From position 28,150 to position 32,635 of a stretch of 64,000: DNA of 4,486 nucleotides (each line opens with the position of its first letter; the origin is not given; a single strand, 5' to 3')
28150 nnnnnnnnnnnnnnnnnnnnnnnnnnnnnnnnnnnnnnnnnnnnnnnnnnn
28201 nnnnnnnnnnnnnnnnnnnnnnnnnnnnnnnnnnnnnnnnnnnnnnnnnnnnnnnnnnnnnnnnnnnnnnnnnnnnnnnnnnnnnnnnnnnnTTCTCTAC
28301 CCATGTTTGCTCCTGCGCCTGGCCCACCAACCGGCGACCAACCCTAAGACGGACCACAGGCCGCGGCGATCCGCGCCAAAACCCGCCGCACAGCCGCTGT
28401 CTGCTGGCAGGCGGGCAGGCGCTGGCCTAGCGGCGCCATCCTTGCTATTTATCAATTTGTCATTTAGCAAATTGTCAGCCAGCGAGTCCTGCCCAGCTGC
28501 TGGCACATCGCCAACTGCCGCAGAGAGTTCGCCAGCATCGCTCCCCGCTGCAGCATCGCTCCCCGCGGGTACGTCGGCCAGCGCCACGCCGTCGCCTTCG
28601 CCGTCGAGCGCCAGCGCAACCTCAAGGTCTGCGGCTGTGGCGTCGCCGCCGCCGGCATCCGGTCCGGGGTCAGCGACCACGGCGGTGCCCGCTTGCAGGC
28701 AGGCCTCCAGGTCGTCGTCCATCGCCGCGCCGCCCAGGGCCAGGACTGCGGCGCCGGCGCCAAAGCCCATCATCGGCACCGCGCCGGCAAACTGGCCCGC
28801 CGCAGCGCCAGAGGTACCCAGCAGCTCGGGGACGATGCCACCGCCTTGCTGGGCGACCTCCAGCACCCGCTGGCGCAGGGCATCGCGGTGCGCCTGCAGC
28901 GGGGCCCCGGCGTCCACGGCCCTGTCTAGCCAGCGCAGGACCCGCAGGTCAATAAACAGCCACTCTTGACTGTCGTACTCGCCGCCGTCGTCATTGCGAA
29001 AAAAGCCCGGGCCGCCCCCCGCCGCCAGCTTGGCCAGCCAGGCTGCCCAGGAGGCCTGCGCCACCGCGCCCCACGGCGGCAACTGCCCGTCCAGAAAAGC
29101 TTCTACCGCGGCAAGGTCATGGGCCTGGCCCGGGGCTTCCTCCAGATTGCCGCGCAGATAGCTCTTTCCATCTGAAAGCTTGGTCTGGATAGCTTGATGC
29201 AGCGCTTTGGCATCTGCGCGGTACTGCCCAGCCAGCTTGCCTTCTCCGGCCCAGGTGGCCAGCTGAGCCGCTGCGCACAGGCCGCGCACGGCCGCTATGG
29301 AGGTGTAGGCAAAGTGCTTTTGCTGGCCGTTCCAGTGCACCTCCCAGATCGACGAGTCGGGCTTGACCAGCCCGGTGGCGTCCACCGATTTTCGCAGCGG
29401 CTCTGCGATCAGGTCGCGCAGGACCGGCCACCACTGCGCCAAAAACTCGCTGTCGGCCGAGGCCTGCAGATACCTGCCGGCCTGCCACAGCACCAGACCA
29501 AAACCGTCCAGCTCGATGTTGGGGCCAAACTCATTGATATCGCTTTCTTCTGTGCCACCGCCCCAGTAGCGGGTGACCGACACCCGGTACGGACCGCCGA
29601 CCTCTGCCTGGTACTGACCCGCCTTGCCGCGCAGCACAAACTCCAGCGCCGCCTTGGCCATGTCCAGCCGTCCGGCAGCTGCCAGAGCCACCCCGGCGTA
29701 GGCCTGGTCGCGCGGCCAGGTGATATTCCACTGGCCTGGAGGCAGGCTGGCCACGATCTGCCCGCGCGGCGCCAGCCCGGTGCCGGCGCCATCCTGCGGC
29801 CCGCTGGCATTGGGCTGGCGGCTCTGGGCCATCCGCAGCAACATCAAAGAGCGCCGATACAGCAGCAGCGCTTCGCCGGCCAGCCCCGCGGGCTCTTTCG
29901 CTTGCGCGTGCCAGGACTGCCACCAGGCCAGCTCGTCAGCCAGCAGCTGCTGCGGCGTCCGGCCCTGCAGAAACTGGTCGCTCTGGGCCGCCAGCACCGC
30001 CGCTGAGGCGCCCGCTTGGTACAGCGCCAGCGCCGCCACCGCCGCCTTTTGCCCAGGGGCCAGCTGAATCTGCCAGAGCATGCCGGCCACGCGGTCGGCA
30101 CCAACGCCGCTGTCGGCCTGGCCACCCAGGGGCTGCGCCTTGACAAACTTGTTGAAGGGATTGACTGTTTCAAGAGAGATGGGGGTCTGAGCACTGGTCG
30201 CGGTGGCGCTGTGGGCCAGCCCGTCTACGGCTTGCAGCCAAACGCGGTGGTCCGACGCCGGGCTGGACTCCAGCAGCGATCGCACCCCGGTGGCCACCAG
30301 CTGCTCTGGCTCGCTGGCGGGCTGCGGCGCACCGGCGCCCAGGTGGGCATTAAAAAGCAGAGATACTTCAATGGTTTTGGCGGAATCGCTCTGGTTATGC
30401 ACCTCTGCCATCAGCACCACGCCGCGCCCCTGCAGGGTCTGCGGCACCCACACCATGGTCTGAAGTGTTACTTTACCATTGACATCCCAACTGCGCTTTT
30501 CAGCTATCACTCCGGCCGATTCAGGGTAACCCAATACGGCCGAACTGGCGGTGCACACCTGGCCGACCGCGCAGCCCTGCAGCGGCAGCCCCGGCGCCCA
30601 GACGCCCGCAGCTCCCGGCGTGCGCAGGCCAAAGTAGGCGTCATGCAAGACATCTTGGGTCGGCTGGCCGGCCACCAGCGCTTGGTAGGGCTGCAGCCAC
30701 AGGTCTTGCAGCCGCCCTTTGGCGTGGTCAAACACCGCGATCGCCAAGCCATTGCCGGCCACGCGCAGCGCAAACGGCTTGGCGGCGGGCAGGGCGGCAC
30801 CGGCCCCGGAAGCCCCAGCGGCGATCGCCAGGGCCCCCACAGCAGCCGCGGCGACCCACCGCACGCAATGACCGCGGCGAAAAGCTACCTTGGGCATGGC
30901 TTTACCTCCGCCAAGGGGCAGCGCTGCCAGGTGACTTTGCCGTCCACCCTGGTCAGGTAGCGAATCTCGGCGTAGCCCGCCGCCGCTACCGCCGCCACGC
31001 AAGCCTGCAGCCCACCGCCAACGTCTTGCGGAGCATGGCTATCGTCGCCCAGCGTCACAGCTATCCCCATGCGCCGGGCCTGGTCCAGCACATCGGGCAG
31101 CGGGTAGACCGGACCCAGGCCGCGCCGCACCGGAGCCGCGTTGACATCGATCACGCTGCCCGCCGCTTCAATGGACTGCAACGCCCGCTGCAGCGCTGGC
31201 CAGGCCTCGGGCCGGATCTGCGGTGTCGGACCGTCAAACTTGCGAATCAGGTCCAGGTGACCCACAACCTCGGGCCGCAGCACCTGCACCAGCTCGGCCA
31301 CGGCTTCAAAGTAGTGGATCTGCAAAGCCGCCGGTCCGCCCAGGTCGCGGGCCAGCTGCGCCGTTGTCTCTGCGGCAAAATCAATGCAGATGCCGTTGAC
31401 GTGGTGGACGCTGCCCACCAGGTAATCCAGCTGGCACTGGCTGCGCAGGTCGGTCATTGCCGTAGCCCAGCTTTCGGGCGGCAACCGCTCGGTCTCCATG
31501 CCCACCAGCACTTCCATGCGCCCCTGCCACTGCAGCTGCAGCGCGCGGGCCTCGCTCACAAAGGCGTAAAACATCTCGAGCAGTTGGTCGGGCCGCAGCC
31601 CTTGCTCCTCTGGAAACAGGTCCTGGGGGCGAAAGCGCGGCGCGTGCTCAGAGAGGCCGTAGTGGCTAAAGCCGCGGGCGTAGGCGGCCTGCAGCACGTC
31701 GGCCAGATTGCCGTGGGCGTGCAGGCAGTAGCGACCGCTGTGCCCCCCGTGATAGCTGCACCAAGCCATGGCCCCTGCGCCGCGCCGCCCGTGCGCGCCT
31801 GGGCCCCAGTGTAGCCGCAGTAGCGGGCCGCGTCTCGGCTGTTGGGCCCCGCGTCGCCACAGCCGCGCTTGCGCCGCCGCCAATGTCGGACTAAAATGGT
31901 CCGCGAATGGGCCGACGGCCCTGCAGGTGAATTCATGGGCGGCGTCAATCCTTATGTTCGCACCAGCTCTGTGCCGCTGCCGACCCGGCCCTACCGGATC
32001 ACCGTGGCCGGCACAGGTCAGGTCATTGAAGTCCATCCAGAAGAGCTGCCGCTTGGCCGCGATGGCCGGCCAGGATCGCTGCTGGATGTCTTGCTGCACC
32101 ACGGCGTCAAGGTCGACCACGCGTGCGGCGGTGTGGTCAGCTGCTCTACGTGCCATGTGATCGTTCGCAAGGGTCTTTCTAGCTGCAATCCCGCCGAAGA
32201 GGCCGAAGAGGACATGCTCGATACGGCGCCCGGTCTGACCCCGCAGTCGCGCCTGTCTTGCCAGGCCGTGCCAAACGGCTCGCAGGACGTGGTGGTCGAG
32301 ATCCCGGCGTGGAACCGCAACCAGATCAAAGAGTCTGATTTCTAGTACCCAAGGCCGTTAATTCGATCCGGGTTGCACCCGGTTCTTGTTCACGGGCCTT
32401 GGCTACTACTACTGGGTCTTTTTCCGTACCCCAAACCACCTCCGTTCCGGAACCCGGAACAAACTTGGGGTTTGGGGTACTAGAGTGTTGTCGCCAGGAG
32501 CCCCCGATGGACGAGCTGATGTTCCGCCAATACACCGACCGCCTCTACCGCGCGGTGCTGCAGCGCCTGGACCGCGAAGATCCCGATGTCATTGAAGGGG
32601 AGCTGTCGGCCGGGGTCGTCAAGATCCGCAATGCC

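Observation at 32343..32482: MITE copies sit exactly on stop codons: fdx and rrf2 both terminate with the TAG formed by the TA flank plus element G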

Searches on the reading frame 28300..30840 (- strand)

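Call 68: search_protein_families(library=pfam, proteins=[window:28300-30840:-], max_evalue=0.00001)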
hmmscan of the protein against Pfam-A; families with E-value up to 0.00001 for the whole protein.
window:28300-30840:- (847 aa): 1 family
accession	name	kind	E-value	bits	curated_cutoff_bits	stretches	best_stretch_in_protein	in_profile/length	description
PF00723.27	Glyco_hydro_15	-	3.8e-07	29.8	22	1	360-563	24-233/427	Glycosyl hydrolases family 15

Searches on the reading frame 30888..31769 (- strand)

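Call 52: search_protein_families(library=pfam, proteins=[window:30888-31769:-], max_evalue=0.001)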
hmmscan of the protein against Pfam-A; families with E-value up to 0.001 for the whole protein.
window:30888-31769:- (294 aa): 1 family
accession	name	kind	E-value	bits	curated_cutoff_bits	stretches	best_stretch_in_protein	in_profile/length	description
PF02811.25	PHP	-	5.4e-15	56.5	26.4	1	10-211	5-163/164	PHP domain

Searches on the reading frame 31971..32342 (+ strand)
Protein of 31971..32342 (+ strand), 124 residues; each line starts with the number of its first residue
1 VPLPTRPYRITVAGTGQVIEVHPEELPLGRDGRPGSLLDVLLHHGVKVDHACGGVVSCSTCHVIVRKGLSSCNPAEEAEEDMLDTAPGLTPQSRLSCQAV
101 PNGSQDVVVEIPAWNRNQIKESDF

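Call 34: find_related_loci(query=window:31971-32342:+, collection=genome_contigs, flank=3000)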
Query seq(124 aa) (124 aa) in genome_contigs; peptide patterns used: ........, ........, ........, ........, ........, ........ (x = any residue, [..] = any of these).
307 stretches matched a pattern; 33 encode a relative of the query (tblastn E <= 1e-3); 33 distinct loci.
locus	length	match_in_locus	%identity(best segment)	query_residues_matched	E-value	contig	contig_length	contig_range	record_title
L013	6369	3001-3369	82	1-123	2e-70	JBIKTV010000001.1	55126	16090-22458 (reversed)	MAG: Myxococcota bacterium isolate ME2015-07-30_3300044647_group6_bin219 Rohwer_bin1498_scaffold_155_c1, whole genome sh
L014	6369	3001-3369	82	1-123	9e-70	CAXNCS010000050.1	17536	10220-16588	MAG: Myxococcota bacterium isolate MiH-14oct19-125 genome assembly, contig: MiH-14oct19-C6494, whole genome shotgun sequ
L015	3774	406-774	72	1-123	2e-61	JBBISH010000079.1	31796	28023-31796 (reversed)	MAG: Myxococcales bacterium isolate STS170223_bin_369 NODE_787_length_31796_cov_1.87085, whole genome shotgun sequence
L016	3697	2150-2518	72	1-123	2e-60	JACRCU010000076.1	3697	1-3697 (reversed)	MAG: Deltaproteobacteria bacterium isolate NC_groundwater_1654_Pr3_B-0.1um_9_b SR-2_scaffold_141_555691, whole genome sh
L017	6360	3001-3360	70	5-124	4e-59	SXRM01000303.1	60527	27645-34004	MAG: Proteobacteria bacterium isolate F1-140-MAGs058 F1-140__c388340, whole genome shotgun sequence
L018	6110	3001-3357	75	6-124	4e-59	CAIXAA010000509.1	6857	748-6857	MAG: uncultured Myxococcales bacterium isolate MJ120716A_bin-0880 genome assembly, contig: bin-0880:509/998, whole genom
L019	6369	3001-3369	69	1-123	2e-57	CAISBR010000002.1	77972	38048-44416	MAG: uncultured Myxococcales bacterium isolate Ki3-D4_bin-362 genome assembly, contig: bin-362:002/244, whole genome sho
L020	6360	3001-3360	67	5-124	8e-56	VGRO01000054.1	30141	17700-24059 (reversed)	MAG: Deltaproteobacteria bacterium isolate M_DeepCast_65m_m1_011 M_DeepCast_65m_m1_011_Ga0194120_10002695, whole genome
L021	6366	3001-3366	68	1-121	2e-55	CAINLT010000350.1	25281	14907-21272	MAG: uncultured Myxococcales bacterium isolate MJ-time_bin-8340 genome assembly, contig: bin-8340:350/549, whole genome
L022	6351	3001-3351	68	5-121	2e-55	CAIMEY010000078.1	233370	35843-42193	MAG: uncultured Myxococcales bacterium isolate Umea_bin-05835 genome assembly, contig: bin-05835:078/123, whole genome s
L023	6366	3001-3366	68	1-121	2e-55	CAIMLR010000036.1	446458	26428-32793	MAG: uncultured Myxococcales bacterium isolate A14_bin-1730 genome assembly, contig: bin-1730:36/50, whole genome shotgu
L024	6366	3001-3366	69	1-121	9e-56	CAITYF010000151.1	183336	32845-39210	MAG: uncultured Myxococcales bacterium isolate Ja1_bin-0143 genome assembly, contig: bin-0143:151/272, whole genome shot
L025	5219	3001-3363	66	2-121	4e-54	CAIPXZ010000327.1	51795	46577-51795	MAG: uncultured Myxococcales bacterium isolate YR2_bin-0002 genome assembly, contig: bin-0002:327/806, whole genome shot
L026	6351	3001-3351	68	6-121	8e-53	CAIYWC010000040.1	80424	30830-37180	MAG: uncultured Myxococcales bacterium isolate AlinenLipids_bin-2060 genome assembly, contig: bin-2060:040/236, whole ge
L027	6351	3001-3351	68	6-121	1e-51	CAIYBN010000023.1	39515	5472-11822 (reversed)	MAG: uncultured Myxococcales bacterium isolate MJ-time_bin-1663 genome assembly, contig: bin-1663:023/149, whole genome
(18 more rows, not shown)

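Call 52: search_protein_families(library=pfam, proteins=[window:31971-32342:+], max_evalue=0.001)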
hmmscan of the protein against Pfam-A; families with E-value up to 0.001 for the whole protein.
window:31971-32342:+ (124 aa): 1 family
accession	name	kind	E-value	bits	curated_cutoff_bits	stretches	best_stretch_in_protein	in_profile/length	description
PF00111.32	Fer2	-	1.2e-09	38.4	21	1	34-101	15-76/77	2Fe-2S iron-sulfur cluster binding domain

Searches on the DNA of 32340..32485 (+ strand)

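Call 58: search_dna_similar(query=window:32340-32485:+, collection=plasmids, mode=distant, max_evalue=1, max_rows=10)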
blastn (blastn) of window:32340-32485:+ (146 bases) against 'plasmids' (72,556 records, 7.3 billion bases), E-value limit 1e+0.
No match.
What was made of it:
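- On MITE (non-autonomous DNA transposon): No plasmid match was found (call 58).
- Tried and rejected: The plasmid collection gave no match (call 58).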
